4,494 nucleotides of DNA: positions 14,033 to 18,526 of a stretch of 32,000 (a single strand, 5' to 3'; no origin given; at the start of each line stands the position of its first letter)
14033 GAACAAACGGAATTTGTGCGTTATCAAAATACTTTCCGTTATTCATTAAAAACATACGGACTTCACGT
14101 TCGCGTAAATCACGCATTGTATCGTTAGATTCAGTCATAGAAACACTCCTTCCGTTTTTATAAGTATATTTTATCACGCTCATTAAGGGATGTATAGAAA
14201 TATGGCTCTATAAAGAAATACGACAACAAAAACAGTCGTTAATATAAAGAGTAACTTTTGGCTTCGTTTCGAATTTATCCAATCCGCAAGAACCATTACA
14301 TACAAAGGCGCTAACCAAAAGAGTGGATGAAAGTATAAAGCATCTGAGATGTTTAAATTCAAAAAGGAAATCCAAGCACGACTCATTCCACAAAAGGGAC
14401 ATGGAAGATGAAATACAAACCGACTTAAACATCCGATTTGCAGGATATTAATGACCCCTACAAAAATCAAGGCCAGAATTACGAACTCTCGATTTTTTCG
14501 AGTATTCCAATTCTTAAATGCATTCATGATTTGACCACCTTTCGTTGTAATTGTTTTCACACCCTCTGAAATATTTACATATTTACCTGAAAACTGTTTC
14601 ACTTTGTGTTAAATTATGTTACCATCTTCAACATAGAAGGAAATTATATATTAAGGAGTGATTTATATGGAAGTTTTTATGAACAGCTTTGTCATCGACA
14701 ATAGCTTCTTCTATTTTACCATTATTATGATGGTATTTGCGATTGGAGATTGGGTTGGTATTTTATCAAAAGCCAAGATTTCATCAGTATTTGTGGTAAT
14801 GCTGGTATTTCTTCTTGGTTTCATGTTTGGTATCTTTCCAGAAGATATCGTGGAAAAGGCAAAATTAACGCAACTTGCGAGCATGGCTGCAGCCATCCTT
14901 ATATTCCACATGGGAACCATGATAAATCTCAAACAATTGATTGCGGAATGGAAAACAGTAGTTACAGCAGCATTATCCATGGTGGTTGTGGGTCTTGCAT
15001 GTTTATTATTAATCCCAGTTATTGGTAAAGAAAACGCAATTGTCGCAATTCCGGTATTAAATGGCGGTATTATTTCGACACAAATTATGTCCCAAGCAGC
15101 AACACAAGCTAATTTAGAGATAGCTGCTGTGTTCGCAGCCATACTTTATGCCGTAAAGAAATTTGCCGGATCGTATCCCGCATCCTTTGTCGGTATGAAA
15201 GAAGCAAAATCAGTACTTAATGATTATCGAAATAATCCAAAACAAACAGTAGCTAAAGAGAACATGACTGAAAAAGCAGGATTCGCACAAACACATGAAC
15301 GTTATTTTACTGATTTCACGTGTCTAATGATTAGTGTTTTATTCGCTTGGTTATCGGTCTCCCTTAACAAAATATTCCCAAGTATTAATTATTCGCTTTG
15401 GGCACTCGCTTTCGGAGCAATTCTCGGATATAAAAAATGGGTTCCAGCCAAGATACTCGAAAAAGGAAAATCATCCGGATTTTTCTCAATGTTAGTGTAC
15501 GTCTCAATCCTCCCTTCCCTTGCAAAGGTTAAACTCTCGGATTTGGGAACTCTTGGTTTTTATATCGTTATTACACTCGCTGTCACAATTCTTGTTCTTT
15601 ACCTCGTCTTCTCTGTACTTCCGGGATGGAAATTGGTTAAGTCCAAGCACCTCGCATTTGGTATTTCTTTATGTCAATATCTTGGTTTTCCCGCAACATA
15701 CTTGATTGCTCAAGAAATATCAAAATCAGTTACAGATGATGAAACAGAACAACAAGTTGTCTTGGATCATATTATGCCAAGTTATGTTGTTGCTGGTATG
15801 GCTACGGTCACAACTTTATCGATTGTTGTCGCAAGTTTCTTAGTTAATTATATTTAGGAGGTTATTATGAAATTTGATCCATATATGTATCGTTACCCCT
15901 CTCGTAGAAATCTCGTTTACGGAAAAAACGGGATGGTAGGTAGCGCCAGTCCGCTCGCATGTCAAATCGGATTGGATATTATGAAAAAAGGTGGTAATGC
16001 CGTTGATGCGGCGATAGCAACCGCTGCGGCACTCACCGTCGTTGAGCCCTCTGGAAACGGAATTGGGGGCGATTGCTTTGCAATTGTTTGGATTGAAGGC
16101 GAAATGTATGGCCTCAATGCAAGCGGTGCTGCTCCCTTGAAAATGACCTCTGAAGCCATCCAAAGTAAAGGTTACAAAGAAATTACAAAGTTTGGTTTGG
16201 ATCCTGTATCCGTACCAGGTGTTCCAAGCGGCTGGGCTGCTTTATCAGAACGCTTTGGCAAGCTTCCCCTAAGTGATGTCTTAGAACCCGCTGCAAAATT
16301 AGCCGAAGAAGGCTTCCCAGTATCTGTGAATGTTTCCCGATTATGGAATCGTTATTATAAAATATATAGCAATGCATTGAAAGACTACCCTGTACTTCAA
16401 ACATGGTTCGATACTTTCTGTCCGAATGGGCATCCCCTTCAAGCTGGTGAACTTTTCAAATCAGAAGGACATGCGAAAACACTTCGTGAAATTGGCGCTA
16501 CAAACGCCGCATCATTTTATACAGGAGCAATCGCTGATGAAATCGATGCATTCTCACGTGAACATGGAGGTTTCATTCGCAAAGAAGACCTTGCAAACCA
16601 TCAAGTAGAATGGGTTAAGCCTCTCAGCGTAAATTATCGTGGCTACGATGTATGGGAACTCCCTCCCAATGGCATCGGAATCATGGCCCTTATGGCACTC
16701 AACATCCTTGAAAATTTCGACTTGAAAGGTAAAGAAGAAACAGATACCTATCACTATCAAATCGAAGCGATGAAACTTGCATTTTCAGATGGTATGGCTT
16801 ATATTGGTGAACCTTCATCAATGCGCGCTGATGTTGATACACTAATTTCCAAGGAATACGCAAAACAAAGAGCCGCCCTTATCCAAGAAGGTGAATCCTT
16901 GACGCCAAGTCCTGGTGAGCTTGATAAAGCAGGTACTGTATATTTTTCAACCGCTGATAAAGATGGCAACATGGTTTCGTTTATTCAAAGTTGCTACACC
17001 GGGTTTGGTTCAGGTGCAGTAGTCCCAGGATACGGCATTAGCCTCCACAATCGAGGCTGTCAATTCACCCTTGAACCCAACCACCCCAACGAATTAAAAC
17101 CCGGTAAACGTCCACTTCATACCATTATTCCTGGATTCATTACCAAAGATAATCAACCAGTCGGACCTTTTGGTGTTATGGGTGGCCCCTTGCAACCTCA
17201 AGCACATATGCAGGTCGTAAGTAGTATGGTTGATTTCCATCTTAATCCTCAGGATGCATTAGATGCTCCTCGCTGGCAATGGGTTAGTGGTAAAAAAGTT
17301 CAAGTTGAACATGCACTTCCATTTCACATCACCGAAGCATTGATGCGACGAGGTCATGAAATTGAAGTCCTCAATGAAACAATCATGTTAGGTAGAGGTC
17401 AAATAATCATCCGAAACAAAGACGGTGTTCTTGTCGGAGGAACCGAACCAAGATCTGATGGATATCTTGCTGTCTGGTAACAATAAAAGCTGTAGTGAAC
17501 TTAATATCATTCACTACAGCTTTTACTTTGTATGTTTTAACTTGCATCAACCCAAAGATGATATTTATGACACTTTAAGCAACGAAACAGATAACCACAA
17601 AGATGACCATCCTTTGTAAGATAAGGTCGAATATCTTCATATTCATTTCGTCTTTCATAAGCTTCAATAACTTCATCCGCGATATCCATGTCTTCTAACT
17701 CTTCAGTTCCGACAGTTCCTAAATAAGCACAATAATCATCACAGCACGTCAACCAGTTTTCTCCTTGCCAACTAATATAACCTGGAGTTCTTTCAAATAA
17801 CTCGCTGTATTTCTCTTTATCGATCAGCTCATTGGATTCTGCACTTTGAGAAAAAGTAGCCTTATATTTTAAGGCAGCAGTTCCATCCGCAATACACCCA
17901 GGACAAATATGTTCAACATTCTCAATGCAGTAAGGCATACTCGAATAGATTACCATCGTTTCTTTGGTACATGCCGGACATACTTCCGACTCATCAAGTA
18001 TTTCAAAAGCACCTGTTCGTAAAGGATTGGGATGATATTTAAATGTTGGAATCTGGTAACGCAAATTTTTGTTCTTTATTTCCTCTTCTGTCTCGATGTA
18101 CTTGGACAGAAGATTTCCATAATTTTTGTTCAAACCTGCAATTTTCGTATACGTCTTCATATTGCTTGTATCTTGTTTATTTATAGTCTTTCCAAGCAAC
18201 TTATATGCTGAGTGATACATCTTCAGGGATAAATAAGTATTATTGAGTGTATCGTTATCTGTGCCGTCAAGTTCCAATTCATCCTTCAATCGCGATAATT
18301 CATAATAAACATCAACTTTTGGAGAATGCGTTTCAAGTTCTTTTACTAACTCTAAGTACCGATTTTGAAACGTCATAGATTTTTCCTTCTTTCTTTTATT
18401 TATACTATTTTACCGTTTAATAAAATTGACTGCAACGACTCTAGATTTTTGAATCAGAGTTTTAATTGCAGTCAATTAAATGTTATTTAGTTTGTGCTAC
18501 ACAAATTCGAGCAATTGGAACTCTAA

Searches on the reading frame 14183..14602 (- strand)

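Call 4: search_protein_families(library=pfam, proteins=[window:14183-14602:-], max_evalue=1)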
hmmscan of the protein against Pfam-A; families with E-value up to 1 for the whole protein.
window:14183-14602:- (139 aa): 2 families
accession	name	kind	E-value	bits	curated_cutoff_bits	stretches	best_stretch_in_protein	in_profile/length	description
PF10825.13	DUF2752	-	1.8e-13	50.8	27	1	58-104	1-47/49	Protein of unknown function (DUF2752)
PF14354.12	Lar_restr_allev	-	0.0088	16.7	28.6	1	66-75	4-13/58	Restriction alleviation protein Lar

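Call 5: search_protein_families(library=ncbifam, proteins=[window:14183-14602:-], max_evalue=1)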
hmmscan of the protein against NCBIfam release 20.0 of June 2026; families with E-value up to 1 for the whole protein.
window:14183-14602:- (139 aa): 3 families
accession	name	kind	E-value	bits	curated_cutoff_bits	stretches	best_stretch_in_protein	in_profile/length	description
TIGR03655.1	anti_R_Lar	subfamily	0.0038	17.5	39.6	1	67-78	3-15/55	Lar family restriction alleviation protein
NF007260.0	PRK09710.1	equivalog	0.018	15.7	113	0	2-36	20-54/64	type I toxin-antitoxin system endodeoxyribonuclease toxin RalR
NF058595.1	invert_tail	domain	0.26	11.6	37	0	93-130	27-66/113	lipo-invert putative C-terminal anchoring domain-containing protein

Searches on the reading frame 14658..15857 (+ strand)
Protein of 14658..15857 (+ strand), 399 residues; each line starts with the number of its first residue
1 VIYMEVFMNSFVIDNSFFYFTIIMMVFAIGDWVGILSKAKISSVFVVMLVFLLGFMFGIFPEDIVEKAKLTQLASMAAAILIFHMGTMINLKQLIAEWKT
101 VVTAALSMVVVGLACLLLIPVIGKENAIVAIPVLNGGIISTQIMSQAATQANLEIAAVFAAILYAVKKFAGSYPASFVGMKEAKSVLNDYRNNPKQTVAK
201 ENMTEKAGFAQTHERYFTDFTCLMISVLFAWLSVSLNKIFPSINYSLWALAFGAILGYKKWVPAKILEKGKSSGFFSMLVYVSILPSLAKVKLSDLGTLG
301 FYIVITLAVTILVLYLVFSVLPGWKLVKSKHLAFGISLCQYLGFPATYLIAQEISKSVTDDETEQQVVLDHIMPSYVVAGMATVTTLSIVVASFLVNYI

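Call 32: search_protein_families(library=pfam, proteins=[window:14658-15857:+], max_evalue=0.00001)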
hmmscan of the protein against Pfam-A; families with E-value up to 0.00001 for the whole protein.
window:14658-15857:+ (399 aa): 0 families

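Call 68: search_protein_families(library=pfam, proteins=[window:14658-15857:+], max_evalue=0.1)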
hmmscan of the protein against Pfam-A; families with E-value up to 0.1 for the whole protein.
window:14658-15857:+ (399 aa): 1 family
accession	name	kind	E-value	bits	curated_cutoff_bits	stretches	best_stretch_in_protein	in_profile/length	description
PF01757.29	Acyl_transf_3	-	0.0047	16.5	31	1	16-121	151-261/326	Acyltransferase domain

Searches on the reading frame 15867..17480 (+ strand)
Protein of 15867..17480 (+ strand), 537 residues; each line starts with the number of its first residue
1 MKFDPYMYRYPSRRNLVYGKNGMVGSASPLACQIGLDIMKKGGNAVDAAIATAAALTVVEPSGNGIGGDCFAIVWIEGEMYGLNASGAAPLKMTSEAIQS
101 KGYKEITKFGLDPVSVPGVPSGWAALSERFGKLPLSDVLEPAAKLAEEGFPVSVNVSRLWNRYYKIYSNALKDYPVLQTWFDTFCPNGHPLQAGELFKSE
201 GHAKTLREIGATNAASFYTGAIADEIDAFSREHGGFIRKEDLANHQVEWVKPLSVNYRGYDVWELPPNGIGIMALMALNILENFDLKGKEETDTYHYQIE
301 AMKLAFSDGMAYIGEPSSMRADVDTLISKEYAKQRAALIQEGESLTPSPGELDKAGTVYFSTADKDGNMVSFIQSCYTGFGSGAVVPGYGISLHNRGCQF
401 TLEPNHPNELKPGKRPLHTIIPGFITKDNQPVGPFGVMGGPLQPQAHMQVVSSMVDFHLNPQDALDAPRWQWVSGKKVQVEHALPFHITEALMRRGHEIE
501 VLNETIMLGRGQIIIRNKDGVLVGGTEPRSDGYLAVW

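Call 32: search_protein_families(library=pfam, proteins=[window:15867-17480:+], max_evalue=0.00001)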
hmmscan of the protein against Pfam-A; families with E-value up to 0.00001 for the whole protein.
window:15867-17480:+ (537 aa): 1 family
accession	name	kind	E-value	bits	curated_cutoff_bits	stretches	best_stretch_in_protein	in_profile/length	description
PF01019.26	G_glu_transpept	-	2.2e-153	512.2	27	1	37-532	2-512/512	Gamma-glutamyltranspeptidase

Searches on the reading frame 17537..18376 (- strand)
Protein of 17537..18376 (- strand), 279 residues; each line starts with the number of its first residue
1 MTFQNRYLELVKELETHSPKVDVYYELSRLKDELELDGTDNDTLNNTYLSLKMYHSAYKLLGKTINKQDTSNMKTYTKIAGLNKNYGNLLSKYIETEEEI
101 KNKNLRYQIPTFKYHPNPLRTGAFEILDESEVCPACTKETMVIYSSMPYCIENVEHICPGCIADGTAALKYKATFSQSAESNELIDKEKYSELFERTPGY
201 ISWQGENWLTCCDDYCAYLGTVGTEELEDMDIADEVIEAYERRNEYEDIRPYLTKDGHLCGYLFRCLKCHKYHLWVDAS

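Call 33: search_protein_families(library=pfam, proteins=[window:17537-18376:-], max_evalue=0.00001)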
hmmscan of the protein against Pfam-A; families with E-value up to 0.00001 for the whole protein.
window:17537-18376:- (279 aa): 1 family
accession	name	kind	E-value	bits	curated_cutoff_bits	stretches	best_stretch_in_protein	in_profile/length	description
PF03691.19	UPF0167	-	3.7e-60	203.1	25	1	109-278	1-174/174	Uncharacterised protein family (UPF0167)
